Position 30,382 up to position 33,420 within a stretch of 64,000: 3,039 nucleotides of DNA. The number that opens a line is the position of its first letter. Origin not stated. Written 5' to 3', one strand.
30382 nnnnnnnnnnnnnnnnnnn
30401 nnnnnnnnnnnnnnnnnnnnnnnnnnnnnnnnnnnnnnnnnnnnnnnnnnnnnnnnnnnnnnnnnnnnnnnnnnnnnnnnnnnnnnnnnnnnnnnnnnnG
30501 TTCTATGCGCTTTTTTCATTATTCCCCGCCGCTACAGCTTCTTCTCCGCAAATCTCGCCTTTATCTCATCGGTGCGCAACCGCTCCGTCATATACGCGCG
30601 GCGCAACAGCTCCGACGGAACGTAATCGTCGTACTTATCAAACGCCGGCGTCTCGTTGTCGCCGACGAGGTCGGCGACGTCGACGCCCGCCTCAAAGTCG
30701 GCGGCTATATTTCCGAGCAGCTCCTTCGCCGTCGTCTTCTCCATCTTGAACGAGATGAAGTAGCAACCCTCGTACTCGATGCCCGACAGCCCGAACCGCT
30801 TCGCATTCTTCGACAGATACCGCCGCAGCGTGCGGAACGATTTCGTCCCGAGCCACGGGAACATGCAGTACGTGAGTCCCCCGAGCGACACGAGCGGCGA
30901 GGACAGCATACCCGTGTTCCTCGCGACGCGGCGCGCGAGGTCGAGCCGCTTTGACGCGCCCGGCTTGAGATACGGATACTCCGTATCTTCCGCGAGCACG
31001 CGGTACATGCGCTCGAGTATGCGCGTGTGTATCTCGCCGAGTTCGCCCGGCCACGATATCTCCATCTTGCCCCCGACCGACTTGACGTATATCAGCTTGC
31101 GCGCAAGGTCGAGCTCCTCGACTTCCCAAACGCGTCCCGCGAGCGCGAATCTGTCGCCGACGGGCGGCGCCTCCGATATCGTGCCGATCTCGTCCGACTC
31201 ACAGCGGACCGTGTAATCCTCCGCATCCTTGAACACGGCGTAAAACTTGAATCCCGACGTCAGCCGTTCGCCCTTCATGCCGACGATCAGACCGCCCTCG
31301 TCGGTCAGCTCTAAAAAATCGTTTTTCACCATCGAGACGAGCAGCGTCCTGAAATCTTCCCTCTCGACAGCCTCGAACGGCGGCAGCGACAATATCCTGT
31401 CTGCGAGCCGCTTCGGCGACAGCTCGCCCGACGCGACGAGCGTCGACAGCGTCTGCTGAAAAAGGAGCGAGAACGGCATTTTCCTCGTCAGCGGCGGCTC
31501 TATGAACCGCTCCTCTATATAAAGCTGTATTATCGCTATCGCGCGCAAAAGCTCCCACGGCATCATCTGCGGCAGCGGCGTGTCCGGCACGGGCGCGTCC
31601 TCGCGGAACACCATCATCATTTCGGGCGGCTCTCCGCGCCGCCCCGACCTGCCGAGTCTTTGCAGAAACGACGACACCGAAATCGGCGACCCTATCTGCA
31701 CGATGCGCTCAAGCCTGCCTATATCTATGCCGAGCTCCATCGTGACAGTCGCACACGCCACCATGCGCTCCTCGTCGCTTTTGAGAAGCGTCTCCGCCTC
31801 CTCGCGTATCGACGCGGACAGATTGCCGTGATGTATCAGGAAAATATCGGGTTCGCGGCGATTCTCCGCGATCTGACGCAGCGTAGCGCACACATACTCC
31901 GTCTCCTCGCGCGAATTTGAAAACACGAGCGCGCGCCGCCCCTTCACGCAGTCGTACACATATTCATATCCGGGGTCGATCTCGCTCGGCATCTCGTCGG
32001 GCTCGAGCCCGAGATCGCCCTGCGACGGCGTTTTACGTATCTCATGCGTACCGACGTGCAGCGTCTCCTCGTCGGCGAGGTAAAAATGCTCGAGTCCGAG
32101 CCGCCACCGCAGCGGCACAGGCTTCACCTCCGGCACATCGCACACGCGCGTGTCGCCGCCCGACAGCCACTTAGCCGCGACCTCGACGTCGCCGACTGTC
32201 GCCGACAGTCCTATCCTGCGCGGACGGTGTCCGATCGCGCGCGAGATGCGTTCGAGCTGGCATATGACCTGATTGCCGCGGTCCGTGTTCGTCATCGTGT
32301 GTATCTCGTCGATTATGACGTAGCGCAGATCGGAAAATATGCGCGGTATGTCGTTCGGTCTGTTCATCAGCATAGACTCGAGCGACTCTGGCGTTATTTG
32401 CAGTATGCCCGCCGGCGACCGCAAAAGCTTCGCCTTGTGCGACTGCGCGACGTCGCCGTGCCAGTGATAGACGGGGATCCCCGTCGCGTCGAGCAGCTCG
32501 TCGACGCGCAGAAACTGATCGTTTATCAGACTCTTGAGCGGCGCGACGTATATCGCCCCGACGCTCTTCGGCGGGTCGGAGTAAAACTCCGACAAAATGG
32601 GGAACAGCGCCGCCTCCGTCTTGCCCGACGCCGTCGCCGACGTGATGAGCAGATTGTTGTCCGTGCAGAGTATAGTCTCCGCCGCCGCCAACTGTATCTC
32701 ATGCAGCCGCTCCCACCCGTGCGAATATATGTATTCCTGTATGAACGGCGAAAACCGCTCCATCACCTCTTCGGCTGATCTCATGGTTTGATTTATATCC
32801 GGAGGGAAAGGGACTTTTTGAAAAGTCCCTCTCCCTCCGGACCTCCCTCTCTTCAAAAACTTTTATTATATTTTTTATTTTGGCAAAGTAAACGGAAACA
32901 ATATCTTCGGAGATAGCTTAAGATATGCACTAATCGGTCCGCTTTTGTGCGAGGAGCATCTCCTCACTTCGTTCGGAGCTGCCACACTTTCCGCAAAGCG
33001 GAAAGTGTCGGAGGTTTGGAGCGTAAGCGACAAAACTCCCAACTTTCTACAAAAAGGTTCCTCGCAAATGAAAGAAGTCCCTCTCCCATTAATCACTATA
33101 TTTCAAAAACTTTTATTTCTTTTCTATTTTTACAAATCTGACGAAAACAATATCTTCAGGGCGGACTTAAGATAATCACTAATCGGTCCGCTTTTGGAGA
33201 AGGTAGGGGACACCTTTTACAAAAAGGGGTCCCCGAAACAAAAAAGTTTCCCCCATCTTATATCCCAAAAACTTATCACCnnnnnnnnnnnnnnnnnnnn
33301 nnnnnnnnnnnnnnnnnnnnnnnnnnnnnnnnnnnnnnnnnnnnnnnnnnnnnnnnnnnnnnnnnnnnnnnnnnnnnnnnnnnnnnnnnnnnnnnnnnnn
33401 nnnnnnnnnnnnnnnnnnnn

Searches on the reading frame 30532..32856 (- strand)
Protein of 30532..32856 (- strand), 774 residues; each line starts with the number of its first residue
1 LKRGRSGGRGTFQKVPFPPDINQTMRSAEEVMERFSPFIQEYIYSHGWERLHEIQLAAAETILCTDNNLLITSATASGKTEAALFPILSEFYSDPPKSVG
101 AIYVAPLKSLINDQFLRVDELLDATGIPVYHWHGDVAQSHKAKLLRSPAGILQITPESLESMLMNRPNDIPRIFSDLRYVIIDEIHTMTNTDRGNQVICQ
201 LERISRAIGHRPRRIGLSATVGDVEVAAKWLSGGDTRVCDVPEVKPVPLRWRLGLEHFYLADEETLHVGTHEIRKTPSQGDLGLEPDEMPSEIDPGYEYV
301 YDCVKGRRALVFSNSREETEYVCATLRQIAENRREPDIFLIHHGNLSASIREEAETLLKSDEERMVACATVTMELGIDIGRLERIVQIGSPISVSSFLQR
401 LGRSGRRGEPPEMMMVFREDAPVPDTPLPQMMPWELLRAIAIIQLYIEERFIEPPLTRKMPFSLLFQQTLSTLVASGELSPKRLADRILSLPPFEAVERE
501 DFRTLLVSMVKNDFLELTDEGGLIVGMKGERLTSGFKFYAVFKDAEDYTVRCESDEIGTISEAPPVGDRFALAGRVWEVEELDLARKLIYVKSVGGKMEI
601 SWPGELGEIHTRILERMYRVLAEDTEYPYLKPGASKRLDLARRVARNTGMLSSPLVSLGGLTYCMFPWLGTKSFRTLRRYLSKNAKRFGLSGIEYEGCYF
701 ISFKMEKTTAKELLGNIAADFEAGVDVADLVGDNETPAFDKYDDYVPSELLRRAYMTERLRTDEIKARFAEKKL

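Call 7: search_protein_families(library=pfam, proteins=[window:30532-32856:-], max_evalue=0.01)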
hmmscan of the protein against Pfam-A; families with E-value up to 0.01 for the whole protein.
window:30532-32856:- (774 aa): 5 families
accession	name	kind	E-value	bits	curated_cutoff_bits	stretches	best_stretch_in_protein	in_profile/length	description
PF00270.35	DEAD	-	1.7e-29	103.2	26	1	53-222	2-161/167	DEAD/DEAH box helicase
PF00271.37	Helicase_C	-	9.9e-15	55.2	23.5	1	301-408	7-110/110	Helicase conserved C-terminal domain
PF04851.21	ResIII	-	4.6e-05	23.8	22.5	1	53-221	6-162/164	Type III restriction enzyme, res subunit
PF19306.5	WH_Lhr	-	4.6e-05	23.3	27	0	448-507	4-62/168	Large helicase-related protein, winged helix domain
PF22590.2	Cas3-like_C_2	-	0.0011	19.7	27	1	306-407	2-104/106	CRISPR-associated nuclease/helicase Cas3, C-terminal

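Call 8: search_protein_families(library=padloc, proteins=[window:30532-32856:-], max_evalue=0.001)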
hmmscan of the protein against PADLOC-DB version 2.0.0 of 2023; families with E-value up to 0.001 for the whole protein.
window:30532-32856:- (774 aa): 51 families (the best 25 are shown)
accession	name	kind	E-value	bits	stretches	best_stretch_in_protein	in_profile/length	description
PDLC03960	SngC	-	1.9e-239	795.2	1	32-766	6-714/720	-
PDLC02503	BrxHI|BrxHII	-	1.2e-122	408.6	1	30-686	3-614/698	BrxHI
PDLC02501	BrxHI|BrxHII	-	2.1e-74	249.1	2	31-246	3-219/925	BrxHI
PDLC02897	DpdJ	-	6.3e-32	108.4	1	53-407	102-451/1570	DpdJ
PDLC00037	DruE3|DruE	-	1e-22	77.8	2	351-422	1045-1115/2055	SNF2 family N-terminal domain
PDLC00036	DruE3|DruE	-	8e-21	70.9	2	55-227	97-291/2023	SNF2 family N-terminal domain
PDLC00035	DruE3|DruE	-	2e-19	66.9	2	355-422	1052-1118/1460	SNF2 family N-terminal domain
PDLC00192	HamB1|HamB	-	9.2e-17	58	1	51-238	269-451/1104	DEAD-box helicase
PDLC00194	HamB1|HamB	-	1.3e-16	57.7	1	23-239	199-411/995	DEAD-box helicase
PDLC03928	PsyrT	-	1.7e-13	47.7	2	342-425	271-354/689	-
PDLC00188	HamB1|HamB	-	3e-13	46.8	1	74-242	266-430/1037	DEAD-box helicase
PDLC02569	DrmA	-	4.1e-13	46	1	349-408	815-874/1095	DrmA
PDLC00013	DruE1|DruE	-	1.2e-12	44.5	2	28-122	74-171/1776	SNF2 family N-terminal domain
PDLC02896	DpdJ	-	1.4e-12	44.1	2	146-225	334-416/1487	DpdJ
PDLC02864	DpdF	-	4.6e-12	43.5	1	304-420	232-341/610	DpdF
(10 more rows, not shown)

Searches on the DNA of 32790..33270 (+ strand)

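Call 58: search_dna_similar(query=window:32790-33270:+, collection=plasmids, mode=distant, max_rows=8)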
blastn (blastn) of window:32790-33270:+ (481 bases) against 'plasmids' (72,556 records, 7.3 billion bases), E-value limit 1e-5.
No match.

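Call 59: search_dna_similar(query=window:32790-33270:+, collection=phages, mode=distant, max_rows=8)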
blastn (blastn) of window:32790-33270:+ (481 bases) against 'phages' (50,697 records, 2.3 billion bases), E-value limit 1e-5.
No match.
